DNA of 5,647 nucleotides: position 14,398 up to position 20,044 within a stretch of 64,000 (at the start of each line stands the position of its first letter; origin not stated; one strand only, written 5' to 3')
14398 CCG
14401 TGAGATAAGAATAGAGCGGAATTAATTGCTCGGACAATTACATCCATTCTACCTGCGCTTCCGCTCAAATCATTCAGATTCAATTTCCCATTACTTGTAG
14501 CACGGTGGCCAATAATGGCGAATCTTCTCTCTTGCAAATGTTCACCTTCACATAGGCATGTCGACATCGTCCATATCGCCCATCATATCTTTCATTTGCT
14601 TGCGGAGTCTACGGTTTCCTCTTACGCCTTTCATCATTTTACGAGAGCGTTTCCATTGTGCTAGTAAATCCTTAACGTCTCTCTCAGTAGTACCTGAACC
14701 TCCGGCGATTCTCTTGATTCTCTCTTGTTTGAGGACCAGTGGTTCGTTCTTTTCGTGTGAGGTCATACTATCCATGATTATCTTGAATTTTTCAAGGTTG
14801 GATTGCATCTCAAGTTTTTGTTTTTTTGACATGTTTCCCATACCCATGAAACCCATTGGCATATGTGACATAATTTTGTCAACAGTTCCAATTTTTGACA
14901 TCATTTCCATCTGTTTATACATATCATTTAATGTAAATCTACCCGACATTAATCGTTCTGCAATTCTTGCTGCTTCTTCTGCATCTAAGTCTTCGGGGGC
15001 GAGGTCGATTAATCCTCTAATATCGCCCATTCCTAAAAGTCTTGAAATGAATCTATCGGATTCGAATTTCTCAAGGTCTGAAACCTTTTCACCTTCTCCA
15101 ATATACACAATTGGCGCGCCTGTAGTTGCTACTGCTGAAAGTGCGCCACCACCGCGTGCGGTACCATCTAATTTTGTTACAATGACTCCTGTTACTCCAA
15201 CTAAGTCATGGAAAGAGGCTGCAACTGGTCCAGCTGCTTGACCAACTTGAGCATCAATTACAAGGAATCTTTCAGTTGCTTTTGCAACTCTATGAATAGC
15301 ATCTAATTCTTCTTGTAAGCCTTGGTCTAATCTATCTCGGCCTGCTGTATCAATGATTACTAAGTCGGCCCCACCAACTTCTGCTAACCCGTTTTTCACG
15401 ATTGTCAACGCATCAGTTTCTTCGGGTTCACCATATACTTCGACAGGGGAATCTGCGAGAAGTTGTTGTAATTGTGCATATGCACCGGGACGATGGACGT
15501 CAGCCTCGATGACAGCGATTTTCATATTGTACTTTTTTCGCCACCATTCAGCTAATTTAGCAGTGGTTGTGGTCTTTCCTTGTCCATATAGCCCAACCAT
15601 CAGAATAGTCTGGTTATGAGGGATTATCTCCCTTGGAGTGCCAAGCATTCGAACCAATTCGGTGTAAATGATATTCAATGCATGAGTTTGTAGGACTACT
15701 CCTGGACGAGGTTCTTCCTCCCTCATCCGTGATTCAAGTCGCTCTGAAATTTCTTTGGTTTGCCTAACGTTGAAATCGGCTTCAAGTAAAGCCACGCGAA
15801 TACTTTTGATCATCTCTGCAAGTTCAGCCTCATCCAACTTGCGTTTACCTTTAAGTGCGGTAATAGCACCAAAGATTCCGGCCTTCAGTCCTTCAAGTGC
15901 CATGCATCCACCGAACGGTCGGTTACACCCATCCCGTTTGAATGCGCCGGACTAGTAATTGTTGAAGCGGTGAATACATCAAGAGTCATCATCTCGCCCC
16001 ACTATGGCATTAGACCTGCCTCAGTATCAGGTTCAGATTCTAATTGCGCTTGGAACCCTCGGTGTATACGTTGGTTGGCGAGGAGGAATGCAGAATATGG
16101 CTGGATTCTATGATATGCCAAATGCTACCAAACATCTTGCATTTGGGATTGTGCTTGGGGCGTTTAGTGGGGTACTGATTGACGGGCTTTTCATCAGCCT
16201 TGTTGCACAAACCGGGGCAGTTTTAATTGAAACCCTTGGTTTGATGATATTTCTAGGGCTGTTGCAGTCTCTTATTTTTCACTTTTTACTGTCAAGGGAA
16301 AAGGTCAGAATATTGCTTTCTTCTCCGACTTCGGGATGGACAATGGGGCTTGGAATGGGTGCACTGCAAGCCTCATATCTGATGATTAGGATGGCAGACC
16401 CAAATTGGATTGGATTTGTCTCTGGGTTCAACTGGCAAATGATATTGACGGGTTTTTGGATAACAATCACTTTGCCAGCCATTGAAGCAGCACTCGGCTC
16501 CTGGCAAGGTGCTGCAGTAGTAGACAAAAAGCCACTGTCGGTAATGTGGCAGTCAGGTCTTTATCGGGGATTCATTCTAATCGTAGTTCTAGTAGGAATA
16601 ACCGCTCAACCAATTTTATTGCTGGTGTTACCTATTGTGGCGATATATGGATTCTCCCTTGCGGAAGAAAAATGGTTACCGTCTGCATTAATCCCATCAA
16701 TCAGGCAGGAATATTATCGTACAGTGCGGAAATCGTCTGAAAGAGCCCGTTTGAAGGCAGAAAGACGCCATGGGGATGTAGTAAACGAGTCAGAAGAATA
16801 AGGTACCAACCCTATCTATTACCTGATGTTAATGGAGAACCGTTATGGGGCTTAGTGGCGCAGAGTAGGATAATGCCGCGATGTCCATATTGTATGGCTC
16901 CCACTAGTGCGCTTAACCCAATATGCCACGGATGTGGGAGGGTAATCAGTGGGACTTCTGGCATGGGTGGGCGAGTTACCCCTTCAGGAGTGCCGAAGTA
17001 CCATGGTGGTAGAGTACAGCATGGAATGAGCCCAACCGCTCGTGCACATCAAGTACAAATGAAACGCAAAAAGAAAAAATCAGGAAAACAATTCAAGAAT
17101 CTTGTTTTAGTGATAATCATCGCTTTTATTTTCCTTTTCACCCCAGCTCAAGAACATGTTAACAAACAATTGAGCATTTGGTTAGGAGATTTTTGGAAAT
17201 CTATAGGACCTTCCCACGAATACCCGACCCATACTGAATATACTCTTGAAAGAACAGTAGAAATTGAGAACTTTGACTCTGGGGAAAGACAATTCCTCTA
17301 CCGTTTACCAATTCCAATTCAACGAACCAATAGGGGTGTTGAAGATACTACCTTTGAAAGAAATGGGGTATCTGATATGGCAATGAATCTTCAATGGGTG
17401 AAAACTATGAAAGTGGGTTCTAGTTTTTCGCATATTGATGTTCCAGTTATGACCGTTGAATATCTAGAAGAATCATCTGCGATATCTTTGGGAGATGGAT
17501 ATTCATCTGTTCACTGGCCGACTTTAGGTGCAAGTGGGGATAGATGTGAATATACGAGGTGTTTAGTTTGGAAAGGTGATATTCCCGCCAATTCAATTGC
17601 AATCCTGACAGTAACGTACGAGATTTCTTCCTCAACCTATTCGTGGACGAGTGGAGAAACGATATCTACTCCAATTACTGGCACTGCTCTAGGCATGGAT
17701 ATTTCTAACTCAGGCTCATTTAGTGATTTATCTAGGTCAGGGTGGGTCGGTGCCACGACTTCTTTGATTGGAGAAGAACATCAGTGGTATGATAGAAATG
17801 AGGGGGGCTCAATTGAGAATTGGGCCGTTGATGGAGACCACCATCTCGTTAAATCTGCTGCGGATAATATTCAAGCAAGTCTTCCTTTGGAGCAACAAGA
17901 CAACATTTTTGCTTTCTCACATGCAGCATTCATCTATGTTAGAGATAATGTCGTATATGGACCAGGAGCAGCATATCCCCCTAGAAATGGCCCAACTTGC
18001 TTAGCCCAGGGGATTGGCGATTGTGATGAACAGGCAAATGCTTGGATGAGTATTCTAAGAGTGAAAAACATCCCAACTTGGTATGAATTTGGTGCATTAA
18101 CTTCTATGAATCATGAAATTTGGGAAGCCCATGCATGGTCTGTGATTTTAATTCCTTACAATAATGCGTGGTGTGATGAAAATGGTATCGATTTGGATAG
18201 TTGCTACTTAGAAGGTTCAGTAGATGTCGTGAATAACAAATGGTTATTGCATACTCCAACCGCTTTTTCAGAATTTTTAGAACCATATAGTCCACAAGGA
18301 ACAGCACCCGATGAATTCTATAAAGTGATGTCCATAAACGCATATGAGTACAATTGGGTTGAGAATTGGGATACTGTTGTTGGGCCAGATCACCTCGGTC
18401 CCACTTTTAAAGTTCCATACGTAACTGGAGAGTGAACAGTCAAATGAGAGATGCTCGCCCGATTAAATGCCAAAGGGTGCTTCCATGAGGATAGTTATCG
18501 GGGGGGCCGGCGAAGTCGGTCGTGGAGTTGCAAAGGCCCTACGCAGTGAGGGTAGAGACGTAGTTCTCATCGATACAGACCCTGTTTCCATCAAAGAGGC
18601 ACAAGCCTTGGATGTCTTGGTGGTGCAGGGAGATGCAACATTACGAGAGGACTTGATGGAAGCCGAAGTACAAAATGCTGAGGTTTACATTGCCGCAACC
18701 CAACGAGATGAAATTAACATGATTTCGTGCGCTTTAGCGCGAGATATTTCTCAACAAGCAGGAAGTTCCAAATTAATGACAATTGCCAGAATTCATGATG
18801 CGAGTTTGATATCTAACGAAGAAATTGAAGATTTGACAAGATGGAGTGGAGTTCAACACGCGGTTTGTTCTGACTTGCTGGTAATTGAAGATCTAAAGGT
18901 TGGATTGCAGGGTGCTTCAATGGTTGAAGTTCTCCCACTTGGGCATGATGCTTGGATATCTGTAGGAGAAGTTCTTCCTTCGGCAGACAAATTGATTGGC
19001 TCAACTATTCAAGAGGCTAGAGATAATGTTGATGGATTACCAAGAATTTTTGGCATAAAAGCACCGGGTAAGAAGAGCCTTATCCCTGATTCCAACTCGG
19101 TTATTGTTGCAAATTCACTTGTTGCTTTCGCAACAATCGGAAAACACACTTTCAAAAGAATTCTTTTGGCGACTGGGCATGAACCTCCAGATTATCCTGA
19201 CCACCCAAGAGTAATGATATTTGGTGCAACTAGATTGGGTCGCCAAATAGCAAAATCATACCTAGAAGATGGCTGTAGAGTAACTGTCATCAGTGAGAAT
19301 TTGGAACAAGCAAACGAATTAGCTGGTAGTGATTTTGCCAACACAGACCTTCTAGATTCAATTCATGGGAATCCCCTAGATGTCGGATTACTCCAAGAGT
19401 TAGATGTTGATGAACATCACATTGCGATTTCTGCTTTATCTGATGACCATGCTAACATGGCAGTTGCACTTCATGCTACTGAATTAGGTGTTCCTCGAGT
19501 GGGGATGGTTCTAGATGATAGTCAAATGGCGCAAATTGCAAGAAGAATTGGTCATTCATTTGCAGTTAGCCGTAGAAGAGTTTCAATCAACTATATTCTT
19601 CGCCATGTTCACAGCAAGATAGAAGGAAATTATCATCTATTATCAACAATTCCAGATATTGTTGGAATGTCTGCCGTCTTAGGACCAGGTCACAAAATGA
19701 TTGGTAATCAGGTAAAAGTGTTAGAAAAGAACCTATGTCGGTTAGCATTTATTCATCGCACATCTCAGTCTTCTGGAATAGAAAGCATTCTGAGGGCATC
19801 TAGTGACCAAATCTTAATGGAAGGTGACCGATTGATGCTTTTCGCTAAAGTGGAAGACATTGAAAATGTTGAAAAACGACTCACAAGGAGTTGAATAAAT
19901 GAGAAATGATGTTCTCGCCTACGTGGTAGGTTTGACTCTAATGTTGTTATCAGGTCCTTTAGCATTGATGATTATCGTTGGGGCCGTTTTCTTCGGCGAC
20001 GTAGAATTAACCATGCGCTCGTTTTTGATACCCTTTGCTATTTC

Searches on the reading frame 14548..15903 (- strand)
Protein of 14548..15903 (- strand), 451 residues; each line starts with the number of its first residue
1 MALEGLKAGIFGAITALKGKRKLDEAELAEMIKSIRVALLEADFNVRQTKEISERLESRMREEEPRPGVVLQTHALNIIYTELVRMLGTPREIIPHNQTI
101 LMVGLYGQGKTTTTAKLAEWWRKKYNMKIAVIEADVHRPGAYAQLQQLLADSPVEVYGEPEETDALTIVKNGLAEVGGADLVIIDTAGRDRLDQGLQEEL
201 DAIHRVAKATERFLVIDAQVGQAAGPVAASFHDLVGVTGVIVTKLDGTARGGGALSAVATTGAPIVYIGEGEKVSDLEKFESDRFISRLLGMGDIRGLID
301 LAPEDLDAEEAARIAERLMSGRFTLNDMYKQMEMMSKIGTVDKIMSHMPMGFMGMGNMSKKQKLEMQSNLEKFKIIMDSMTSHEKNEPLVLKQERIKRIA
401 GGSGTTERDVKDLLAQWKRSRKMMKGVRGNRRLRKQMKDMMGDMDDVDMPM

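Call 86: search_protein_families(library=pfam, proteins=[window:14548-15903:-], max_evalue=0.00001)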
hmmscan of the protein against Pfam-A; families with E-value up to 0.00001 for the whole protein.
window:14548-15903:- (451 aa): 3 families
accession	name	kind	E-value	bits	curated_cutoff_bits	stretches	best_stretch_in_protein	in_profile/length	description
PF00448.28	SRP54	-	4.7e-60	203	22.7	1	99-291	3-196/196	SRP54-type protein, GTPase domain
PF02978.25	SRP_SPB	-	6.4e-26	91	27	1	322-424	1-91/91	Signal peptide binding domain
PF02881.24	SRP54_N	-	2e-12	47.6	22.4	1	8-72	3-64/75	SRP54-type protein, helical bundle domain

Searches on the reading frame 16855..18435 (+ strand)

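Call 53: search_protein_families(library=pfam, proteins=[window:16855-18435:+], max_evalue=0.0001)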
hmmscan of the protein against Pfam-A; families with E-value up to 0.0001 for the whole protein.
window:16855-18435:+ (526 aa): 1 family
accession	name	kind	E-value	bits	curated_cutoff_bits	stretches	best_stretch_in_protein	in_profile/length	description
PF01841.26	Transglut_core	-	2e-07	31.7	23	1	354-440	17-104/108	Transglutaminase-like superfamily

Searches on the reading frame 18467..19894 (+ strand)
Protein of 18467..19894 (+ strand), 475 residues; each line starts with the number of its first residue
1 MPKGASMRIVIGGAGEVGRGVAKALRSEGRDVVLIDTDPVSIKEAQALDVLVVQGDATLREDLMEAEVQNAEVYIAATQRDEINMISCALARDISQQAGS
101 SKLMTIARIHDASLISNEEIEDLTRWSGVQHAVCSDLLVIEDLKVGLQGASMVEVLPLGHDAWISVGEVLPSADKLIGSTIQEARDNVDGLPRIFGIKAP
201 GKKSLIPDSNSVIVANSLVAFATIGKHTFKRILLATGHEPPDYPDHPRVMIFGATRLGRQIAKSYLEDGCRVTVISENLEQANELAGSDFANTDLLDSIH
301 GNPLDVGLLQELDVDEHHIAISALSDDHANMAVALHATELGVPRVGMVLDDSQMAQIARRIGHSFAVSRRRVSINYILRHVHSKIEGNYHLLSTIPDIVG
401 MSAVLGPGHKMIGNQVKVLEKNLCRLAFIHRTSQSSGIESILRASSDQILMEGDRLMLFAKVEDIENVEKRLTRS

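Call 86: search_protein_families(library=pfam, proteins=[window:18467-19894:+], max_evalue=0.00001)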
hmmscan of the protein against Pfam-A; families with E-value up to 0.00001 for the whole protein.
window:18467-19894:+ (475 aa): 7 families
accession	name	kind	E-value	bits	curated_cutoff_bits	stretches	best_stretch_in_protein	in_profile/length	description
PF02254.24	TrkA_N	-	2.3e-36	125.1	23.8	2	9-114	1-101/116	TrkA-N domain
PF13241.12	NAD_binding_7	-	3.6e-13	50.4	22.1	0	248-343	9-88/104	Putative NAD(P)-binding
PF01488.26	Shikimate_DH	-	3.5e-07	30.8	24.3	0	6-85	12-90/138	Shikimate / quinate 5-dehydrogenase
PF01370.27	Epimerase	-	1.5e-06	28.2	20.9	0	9-79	2-74/240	NAD dependent epimerase/dehydratase family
PF02080.26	TrkA_C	-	2.5e-06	27.7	27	0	403-472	4-70/71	TrkA-C domain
PF00106.31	adh_short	-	3.6e-06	27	26.6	0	249-286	3-41/195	short chain dehydrogenase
PF02737.24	3HCDH_N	-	4.1e-06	27.3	22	0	10-47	3-40/180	3-hydroxyacyl-CoA dehydrogenase, NAD binding domain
